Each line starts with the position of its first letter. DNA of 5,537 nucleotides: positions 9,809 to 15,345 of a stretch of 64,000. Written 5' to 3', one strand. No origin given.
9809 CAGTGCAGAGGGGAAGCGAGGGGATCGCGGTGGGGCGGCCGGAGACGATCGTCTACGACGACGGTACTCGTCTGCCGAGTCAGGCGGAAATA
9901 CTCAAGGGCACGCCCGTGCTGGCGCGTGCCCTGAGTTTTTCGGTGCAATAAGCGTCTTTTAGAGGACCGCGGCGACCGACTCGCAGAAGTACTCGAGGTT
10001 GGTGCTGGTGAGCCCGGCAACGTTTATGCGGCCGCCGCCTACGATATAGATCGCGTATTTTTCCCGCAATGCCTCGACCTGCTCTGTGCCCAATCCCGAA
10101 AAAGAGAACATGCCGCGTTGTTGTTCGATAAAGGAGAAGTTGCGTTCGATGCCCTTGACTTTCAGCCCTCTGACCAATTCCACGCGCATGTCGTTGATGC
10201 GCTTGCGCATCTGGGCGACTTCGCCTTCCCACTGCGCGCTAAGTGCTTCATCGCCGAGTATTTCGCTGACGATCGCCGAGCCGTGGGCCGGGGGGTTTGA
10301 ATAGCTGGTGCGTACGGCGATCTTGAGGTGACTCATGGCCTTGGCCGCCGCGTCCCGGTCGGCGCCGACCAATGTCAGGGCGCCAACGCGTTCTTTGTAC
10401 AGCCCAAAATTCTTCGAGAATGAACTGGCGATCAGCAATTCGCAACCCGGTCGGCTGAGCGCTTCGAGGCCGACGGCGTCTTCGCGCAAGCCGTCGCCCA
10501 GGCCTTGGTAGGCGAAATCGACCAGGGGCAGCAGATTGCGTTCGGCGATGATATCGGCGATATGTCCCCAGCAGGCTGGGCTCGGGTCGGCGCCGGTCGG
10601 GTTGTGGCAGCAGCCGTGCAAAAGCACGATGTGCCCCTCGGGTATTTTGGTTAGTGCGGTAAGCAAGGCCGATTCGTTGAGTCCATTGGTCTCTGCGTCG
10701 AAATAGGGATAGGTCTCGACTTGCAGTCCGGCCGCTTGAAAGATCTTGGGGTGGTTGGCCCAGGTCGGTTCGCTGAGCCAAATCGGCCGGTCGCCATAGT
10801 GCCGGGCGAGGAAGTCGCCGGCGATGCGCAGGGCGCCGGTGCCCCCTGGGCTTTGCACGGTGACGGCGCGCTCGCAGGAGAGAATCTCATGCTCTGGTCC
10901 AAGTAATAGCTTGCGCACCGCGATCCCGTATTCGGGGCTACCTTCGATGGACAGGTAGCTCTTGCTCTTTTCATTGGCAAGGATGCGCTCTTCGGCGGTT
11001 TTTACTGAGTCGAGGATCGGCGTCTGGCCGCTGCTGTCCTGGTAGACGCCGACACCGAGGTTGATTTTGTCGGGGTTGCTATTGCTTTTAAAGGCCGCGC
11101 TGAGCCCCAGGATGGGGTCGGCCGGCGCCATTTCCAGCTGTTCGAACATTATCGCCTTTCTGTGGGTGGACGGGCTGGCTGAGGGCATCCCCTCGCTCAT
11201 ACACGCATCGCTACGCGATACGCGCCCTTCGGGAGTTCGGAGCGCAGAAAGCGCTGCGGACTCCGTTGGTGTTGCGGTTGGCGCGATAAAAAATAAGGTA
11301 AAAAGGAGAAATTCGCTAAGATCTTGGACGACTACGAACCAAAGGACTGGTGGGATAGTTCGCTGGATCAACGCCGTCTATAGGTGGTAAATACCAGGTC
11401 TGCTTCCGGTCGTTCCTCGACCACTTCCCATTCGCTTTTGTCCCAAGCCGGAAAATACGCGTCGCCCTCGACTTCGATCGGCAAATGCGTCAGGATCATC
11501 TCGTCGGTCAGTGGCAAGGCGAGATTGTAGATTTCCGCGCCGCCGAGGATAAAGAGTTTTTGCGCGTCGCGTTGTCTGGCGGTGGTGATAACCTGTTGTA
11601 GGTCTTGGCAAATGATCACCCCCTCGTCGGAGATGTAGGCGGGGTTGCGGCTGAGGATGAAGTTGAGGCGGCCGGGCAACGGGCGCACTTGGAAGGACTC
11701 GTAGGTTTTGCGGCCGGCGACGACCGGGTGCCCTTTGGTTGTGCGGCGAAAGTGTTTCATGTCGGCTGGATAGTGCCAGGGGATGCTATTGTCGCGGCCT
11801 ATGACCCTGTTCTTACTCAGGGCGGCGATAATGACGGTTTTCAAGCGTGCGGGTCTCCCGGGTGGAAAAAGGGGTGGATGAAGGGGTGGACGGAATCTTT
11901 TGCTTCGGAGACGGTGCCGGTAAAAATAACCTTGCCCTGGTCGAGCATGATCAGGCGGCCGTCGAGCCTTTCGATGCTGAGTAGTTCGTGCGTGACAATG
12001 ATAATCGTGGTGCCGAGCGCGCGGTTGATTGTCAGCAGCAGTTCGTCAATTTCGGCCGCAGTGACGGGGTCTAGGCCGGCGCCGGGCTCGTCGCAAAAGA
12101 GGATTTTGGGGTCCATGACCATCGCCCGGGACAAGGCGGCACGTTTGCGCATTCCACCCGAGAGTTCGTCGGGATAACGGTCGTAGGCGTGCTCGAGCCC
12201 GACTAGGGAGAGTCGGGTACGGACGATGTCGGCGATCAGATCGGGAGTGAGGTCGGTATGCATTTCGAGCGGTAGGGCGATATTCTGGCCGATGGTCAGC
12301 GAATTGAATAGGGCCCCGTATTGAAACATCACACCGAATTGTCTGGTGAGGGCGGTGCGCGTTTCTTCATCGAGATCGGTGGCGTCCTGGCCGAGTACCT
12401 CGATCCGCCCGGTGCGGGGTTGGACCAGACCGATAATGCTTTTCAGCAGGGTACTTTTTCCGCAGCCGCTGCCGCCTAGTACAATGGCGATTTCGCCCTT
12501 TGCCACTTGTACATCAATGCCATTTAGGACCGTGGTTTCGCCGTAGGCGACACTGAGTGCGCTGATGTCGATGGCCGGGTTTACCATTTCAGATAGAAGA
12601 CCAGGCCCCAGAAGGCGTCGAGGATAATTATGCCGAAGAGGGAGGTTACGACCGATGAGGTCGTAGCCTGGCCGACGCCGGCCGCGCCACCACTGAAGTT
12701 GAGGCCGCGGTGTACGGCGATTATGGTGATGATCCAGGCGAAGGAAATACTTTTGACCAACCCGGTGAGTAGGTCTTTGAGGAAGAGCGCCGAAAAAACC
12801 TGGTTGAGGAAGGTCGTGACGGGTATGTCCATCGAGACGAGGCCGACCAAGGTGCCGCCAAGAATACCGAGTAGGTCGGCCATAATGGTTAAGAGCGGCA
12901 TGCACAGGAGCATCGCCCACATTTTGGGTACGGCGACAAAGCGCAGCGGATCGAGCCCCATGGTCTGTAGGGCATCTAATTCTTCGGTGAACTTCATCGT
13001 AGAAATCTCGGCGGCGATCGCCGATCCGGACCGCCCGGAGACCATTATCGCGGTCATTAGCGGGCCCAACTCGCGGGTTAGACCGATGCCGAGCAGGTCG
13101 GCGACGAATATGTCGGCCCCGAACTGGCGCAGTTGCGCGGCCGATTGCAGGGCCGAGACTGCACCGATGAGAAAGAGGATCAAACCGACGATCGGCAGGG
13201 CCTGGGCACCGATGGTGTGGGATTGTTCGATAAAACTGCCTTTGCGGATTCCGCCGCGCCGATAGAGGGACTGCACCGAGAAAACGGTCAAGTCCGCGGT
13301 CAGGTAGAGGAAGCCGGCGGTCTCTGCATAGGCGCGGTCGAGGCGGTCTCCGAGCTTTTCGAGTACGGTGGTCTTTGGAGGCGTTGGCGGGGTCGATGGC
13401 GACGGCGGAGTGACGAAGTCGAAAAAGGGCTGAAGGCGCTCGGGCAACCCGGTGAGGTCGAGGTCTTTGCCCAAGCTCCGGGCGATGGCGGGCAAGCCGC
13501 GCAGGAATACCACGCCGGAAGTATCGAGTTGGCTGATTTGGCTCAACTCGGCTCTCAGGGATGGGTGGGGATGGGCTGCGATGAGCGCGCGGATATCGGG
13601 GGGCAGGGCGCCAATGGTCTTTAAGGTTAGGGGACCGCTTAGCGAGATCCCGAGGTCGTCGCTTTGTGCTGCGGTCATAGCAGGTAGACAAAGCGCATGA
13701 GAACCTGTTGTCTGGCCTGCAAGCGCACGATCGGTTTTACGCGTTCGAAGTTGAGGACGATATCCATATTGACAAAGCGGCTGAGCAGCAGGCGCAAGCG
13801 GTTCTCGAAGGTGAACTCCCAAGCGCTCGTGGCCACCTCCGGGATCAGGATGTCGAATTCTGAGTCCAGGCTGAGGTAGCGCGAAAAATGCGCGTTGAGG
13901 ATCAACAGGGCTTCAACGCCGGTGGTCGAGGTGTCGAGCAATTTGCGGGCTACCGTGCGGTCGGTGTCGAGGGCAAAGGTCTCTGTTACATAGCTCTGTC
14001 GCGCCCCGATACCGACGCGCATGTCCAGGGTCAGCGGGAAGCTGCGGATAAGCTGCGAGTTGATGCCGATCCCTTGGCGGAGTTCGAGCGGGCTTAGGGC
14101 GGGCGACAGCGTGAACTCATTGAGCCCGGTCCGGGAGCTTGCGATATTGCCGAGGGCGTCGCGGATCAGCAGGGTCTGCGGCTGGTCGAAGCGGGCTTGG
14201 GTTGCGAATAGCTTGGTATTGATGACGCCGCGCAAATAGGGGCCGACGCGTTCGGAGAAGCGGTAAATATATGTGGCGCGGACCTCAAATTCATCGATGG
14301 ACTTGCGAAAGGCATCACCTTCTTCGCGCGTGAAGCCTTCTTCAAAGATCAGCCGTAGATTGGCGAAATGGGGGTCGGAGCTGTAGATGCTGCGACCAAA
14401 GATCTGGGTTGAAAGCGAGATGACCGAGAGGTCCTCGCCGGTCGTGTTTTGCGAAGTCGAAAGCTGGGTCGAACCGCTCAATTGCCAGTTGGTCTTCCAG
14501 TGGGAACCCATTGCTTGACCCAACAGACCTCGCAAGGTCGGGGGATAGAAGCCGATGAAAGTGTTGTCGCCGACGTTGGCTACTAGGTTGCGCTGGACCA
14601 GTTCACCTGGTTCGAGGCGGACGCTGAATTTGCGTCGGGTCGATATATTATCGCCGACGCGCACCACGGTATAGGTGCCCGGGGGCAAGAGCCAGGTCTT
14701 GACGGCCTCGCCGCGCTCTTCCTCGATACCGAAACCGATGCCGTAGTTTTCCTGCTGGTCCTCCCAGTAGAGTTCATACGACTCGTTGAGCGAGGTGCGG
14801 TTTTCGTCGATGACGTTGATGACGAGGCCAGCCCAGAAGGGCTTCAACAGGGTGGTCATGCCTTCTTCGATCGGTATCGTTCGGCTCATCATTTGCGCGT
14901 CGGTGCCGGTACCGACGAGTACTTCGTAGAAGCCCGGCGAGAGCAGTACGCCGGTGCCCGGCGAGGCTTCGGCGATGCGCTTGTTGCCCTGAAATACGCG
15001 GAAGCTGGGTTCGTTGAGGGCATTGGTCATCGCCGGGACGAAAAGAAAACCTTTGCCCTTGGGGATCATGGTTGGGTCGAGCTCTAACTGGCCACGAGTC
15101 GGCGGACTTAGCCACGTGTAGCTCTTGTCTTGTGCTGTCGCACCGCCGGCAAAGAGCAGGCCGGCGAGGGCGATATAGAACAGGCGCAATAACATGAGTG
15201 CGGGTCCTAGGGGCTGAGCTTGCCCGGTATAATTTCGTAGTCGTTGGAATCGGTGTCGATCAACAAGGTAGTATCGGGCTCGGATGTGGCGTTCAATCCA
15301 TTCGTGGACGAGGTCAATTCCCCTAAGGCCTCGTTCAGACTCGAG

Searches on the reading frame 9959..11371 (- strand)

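Call 66: search_protein_families(library=pfam, proteins=[window:9959-11371:-], max_evalue=0.01)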
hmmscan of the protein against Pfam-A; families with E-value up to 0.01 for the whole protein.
window:9959-11371:- (470 aa): 1 family
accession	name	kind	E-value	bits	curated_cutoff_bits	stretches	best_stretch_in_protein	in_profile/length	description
PF00155.27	Aminotran_1_2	-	7.9e-79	265.9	19.7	1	101-465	2-360/361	Aminotransferase class I and II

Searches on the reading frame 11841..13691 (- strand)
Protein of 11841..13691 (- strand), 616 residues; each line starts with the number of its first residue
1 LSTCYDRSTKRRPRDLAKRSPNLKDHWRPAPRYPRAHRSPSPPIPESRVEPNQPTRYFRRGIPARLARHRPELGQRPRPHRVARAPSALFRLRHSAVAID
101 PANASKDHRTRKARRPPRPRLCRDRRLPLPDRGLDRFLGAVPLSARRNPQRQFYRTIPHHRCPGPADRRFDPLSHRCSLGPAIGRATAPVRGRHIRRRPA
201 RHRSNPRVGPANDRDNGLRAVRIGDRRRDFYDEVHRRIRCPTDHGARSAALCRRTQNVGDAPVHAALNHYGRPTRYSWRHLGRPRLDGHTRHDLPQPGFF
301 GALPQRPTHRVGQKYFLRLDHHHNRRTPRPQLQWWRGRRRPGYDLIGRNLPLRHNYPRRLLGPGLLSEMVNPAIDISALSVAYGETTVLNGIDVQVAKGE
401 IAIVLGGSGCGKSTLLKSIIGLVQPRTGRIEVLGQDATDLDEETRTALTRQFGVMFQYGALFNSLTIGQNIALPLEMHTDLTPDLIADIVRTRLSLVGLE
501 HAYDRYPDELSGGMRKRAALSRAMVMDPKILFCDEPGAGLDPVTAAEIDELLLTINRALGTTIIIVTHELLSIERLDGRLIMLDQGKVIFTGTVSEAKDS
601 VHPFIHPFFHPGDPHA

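Call 66: search_protein_families(library=pfam, proteins=[window:11841-13691:-], max_evalue=0.01)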
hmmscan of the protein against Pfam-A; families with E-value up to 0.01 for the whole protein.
window:11841-13691:- (616 aa): 4 families
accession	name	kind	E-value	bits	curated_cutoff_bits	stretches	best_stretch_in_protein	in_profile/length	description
PF00005.33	ABC_tran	-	3.4e-30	105.9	25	1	389-536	1-135/137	ABC transporter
PF13304.12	AAA_21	-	3.9e-05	24.3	27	1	493-571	221-301/304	AAA domain, putative AbiEii toxin, Type IV TA system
PF03193.22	RsgA_GTPase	-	0.00075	19.8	30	1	388-431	96-138/174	RsgA GTPase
PF13555.12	AAA_29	-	0.0042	17.2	27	1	393-427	16-50/61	P-loop containing region of AAA domain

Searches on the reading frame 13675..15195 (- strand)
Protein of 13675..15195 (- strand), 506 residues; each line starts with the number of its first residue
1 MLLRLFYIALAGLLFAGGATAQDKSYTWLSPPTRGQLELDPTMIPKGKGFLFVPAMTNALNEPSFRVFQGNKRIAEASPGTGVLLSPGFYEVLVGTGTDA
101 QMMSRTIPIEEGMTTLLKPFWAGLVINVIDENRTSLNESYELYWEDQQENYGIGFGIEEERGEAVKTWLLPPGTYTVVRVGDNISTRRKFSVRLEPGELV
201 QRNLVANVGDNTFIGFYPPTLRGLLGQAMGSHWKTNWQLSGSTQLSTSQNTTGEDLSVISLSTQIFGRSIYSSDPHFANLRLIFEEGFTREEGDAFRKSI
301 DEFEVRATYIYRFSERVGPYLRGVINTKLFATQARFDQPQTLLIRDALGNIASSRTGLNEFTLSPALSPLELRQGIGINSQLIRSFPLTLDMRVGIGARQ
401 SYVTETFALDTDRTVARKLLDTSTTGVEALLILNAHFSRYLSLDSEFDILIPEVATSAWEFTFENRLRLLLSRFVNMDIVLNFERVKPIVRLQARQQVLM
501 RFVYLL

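Call 66: search_protein_families(library=pfam, proteins=[window:13675-15195:-], max_evalue=0.01)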
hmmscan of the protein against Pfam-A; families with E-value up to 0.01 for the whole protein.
window:13675-15195:- (506 aa): 1 family
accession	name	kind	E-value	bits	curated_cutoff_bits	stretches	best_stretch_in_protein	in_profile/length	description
PF11276.14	DUF3078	-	3.1e-05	24.7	25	1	255-330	14-89/92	Protein of unknown function (DUF3078)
